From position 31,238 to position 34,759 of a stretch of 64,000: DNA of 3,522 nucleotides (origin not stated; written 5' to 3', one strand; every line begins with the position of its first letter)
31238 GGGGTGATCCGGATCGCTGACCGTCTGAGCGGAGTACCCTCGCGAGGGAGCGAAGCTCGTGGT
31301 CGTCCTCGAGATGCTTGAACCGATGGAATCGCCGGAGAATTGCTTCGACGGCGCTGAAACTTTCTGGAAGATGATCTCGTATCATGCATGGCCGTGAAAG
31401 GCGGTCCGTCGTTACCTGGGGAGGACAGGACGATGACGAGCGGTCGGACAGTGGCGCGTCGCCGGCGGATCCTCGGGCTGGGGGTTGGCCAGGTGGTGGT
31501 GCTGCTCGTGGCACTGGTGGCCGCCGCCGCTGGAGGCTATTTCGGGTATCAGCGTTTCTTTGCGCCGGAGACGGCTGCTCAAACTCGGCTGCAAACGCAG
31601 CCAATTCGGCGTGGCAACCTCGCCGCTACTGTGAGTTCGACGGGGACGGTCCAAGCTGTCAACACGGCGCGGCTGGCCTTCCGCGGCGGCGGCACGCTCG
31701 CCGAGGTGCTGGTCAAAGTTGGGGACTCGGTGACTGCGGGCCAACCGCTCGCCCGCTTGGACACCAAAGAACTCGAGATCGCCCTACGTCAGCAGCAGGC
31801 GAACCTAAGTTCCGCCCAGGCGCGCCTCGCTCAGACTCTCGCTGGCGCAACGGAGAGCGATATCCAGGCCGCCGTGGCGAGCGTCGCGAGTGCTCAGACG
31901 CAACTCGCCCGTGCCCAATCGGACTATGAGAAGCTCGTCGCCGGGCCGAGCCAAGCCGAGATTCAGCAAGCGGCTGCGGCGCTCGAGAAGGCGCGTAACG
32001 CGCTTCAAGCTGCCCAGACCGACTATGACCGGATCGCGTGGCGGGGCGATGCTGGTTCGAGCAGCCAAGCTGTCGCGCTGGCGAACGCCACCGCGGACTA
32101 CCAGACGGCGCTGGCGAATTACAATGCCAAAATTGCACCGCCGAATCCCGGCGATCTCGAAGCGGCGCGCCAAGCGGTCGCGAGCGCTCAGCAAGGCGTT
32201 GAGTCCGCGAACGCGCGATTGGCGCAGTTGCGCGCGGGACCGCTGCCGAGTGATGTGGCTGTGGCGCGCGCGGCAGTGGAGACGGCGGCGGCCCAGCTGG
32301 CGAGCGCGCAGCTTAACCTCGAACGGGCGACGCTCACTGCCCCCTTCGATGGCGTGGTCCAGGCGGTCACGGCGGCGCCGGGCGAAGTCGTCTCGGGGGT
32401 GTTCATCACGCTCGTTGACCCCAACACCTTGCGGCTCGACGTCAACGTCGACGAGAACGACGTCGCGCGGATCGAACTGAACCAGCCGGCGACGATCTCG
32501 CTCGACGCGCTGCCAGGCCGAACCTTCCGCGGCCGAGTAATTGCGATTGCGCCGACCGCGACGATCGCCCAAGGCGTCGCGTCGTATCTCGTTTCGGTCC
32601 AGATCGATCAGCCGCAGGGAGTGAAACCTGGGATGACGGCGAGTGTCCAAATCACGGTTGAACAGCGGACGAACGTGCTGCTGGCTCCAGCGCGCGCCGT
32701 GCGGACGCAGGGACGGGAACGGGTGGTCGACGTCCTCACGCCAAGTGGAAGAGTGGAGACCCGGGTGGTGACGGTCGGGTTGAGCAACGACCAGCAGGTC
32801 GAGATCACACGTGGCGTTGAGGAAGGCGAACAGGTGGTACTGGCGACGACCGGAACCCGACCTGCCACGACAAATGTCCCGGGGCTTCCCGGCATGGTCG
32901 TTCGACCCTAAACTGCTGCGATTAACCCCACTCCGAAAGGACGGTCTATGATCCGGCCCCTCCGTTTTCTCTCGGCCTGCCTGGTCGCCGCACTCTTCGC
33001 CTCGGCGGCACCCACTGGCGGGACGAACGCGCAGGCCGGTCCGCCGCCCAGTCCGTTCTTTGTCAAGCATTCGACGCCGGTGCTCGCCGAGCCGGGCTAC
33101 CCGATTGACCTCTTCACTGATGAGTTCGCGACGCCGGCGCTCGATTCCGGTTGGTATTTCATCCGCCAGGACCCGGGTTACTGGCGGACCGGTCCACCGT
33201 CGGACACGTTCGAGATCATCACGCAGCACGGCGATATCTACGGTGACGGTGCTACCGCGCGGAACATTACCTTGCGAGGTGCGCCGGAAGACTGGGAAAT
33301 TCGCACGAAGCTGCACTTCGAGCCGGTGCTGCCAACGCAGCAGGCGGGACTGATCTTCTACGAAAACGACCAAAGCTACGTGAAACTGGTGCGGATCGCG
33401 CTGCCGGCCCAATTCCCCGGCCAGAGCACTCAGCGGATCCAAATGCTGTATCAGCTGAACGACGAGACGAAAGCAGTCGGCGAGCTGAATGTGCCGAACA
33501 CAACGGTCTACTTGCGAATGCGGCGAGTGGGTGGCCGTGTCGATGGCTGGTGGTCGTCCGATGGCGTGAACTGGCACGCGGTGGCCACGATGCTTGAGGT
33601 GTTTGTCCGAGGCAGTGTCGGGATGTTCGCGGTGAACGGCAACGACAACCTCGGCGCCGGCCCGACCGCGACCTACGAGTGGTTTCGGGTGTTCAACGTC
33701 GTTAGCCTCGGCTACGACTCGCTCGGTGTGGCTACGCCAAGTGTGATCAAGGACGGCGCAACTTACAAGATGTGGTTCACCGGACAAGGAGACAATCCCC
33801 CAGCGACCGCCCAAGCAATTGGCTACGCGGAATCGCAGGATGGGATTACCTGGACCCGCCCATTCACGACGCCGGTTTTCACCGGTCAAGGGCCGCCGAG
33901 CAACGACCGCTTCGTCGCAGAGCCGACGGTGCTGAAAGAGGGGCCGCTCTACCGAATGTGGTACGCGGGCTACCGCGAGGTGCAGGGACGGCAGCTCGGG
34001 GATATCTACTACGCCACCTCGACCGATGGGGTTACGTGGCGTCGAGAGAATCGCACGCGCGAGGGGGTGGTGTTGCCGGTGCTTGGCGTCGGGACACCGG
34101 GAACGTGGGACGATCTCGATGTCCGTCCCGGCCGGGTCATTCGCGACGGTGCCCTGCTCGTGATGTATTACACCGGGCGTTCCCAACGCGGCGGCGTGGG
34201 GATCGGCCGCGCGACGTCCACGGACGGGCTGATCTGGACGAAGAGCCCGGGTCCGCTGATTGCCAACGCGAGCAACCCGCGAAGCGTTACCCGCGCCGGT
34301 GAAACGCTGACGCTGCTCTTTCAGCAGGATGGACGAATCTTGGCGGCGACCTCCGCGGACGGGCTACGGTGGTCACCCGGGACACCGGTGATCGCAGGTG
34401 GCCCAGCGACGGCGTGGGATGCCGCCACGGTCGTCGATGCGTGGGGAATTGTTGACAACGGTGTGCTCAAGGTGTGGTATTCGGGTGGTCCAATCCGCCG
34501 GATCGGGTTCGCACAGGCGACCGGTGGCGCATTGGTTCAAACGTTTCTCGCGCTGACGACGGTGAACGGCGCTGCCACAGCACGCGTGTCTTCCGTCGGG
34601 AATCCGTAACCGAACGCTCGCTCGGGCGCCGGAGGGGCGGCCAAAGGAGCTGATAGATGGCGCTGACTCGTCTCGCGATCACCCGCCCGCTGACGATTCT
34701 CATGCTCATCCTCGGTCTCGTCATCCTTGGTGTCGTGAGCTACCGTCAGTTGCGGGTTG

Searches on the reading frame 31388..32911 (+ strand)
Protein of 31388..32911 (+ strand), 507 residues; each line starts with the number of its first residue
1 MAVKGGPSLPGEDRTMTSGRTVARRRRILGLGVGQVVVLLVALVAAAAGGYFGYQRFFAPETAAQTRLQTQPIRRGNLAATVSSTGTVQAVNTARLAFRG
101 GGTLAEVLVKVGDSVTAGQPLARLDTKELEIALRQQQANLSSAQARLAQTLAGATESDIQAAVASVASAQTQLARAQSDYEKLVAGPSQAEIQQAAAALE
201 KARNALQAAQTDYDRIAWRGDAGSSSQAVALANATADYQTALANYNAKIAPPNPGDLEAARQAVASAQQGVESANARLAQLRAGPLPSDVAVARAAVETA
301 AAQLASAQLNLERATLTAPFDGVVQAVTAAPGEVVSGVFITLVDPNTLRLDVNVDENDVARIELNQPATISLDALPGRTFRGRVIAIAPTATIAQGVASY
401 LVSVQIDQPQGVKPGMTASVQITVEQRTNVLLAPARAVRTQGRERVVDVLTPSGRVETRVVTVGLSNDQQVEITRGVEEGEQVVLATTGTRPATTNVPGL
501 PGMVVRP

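Call 53: search_protein_families(library=pfam, proteins=[window:31388-32911:+], max_evalue=0.00001)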
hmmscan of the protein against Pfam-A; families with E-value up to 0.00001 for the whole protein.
window:31388-32911:+ (507 aa): 2 families
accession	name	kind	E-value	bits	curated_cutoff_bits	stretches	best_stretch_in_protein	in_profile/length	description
PF16576.10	HlyD_D23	-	3.3e-16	59.7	30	1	300-392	95-189/214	Barrel-sandwich domain of CusB or HlyD membrane-fusion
PF13437.12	HlyD_3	-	4.1e-16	60.1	22.2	1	315-415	1-106/106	HlyD family secretion protein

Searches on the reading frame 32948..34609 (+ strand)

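Call 53: search_protein_families(library=pfam, proteins=[window:32948-34609:+], max_evalue=0.00001)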
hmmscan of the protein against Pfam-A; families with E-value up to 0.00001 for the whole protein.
window:32948-34609:+ (553 aa): 1 family
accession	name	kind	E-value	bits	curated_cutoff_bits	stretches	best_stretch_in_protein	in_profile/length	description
PF17851.8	GH43_C2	-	5.8e-13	49.4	22.7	1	57-247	1-201/203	Beta xylosidase C-terminal Concanavalin A-like domain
